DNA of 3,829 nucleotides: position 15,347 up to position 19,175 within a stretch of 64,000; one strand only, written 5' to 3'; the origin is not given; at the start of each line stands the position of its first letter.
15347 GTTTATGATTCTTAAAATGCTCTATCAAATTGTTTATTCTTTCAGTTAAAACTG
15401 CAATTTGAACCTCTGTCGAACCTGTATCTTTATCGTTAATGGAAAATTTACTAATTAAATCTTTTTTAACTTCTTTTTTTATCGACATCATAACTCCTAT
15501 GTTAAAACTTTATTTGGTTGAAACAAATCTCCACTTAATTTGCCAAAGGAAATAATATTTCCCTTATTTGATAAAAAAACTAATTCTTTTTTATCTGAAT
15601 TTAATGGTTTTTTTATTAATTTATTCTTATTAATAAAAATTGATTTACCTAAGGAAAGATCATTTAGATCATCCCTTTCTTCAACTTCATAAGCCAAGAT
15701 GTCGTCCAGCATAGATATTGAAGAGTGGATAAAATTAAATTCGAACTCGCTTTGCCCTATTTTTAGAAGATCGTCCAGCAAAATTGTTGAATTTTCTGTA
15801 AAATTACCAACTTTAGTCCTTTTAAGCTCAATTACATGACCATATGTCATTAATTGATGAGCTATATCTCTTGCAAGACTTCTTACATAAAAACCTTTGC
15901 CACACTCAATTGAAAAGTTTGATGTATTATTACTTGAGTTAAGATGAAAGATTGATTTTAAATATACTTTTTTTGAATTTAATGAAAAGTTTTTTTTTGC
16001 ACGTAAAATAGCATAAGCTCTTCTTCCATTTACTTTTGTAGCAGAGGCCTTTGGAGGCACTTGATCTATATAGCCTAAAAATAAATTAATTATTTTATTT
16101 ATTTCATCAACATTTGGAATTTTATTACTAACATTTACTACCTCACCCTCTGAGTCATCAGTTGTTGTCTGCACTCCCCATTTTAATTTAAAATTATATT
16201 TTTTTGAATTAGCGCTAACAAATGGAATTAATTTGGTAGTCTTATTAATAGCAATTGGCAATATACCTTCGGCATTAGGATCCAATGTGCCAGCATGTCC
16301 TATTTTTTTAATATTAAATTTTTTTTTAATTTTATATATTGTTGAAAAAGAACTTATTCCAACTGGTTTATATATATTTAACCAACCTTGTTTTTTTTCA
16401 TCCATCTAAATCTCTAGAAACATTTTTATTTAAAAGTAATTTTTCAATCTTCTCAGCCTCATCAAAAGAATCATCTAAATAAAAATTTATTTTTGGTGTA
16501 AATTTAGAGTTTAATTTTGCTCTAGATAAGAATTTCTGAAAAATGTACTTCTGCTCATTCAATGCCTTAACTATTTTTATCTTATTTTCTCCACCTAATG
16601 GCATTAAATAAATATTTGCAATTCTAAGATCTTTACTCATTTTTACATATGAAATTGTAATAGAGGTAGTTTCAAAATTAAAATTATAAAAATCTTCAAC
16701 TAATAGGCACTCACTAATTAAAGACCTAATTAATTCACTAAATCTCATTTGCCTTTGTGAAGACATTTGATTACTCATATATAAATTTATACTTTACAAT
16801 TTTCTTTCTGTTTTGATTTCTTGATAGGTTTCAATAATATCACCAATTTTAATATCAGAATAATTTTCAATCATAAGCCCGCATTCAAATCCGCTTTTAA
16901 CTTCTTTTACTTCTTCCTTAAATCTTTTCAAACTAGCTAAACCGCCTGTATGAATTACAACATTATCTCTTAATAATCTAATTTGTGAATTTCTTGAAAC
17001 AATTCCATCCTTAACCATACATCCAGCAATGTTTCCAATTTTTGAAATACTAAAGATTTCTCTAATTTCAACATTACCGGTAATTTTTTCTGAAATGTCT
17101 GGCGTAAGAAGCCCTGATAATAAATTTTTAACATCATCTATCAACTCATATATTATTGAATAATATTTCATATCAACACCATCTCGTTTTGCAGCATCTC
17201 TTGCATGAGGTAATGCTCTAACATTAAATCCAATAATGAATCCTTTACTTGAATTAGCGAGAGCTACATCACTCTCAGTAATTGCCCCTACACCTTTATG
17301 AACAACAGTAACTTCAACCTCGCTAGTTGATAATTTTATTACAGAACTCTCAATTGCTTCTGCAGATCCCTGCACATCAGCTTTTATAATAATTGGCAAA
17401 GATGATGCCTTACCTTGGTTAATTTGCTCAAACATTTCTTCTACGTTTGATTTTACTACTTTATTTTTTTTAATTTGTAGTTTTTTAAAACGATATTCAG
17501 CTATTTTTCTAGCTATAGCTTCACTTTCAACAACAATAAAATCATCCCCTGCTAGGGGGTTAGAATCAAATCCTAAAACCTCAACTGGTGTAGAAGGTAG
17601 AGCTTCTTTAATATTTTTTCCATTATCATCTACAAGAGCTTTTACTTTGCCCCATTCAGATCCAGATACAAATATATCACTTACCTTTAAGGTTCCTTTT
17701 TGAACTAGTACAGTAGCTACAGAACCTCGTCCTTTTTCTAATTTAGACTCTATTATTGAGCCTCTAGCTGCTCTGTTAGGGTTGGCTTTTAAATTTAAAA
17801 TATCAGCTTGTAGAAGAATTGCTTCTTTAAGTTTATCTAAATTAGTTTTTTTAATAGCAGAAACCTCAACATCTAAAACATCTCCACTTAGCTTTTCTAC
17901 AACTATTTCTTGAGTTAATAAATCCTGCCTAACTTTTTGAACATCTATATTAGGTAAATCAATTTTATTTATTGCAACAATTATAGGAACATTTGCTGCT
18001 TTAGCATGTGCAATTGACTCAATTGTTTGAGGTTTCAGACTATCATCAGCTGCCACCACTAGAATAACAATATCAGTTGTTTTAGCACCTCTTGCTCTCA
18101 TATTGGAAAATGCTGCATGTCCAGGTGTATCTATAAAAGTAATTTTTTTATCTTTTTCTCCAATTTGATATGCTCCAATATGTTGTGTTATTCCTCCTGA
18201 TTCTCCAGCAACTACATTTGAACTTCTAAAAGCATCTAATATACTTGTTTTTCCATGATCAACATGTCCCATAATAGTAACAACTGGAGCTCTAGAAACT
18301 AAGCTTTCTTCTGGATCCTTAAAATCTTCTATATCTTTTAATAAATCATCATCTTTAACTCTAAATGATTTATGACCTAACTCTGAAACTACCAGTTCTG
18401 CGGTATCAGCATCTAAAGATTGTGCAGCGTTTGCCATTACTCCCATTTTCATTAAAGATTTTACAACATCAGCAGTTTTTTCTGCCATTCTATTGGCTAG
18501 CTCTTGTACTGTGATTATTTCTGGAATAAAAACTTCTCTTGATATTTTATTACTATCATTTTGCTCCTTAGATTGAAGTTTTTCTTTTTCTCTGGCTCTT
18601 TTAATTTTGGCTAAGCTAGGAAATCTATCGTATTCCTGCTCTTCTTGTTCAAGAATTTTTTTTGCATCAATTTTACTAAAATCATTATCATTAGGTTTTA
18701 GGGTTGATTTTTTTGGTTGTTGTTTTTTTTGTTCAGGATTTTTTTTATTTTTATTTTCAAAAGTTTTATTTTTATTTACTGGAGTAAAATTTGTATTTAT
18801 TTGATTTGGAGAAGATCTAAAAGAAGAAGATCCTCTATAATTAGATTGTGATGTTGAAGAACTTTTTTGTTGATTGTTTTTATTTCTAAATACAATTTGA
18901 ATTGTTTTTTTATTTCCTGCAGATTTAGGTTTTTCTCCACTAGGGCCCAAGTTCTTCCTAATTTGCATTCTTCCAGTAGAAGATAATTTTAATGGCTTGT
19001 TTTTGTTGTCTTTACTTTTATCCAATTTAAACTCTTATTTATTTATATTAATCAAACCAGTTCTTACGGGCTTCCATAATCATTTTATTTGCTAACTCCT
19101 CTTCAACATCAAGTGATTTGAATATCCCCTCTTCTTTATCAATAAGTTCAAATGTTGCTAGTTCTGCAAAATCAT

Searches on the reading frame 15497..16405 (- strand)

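Call 59: search_protein_families(library=pfam, proteins=[window:15497-16405:-], max_evalue=0.00001)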
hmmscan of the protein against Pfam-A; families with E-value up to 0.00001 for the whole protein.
window:15497-16405:- (302 aa): 2 families
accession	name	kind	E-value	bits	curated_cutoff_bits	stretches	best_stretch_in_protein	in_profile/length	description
PF01509.24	TruB_N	-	2.1e-44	151.9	27.3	1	27-174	1-149/149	TruB family pseudouridylate synthase (N terminal domain)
PF16198.10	TruB_C_2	-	1.3e-09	38.5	29.3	1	175-215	1-41/66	tRNA pseudouridylate synthase B C-terminal domain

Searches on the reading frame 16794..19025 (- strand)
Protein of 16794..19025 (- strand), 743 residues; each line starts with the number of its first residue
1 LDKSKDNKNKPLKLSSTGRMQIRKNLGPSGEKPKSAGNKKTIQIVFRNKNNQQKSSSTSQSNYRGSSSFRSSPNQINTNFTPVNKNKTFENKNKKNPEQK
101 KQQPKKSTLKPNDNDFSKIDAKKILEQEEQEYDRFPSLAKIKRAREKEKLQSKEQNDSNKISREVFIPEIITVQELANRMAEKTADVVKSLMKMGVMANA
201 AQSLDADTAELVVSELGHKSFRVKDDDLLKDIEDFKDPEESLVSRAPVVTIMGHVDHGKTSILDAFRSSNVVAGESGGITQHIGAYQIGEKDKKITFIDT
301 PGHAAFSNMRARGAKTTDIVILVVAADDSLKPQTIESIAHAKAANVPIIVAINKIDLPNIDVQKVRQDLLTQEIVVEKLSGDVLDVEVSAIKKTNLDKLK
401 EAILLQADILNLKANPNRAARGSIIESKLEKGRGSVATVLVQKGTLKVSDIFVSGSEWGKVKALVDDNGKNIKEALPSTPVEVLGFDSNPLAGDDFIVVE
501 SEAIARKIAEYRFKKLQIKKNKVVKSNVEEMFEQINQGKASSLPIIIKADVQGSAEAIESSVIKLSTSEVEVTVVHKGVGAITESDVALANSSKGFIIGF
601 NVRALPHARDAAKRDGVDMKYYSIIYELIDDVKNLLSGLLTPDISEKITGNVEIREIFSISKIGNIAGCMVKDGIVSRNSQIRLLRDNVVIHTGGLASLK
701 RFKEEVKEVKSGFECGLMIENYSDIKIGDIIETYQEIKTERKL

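Call 59: search_protein_families(library=pfam, proteins=[window:16794-19025:-], max_evalue=0.00001)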
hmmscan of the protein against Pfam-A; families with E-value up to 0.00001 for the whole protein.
window:16794-19025:- (743 aa): 8 families
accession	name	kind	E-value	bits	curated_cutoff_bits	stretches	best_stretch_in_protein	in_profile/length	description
PF11987.13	IF-2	-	4.2e-41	140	27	1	519-633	3-117/117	Translation-initiation factor 2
PF00009.33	GTP_EFTU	-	2.5e-31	109.2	26.5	1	247-404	4-183/188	Elongation factor Tu GTP binding domain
PF22042.2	EF-G_D2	-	3.6e-26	91.5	27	1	420-499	2-84/84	Elongation factor G domain 2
PF04760.21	IF2_N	-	6.7e-15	55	25.3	1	171-219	4-53/53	Translation initiation factor IF-2, N-terminal region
PF01926.29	MMR_HSR1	-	1.8e-11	44.6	21.9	1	249-354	2-113/113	50S ribosome-binding GTPase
PF03144.31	GTP_EFTU_D2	-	6.5e-08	33.3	30.3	1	664-731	1-72/73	Elongation factor Tu domain 2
PF00071.28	Ras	-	4.1e-07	30.2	21.6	1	250-402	3-155/162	Ras family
PF00025.27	Arf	-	8.4e-06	25.8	22.3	0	250-398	18-165/174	ADP-ribosylation factor family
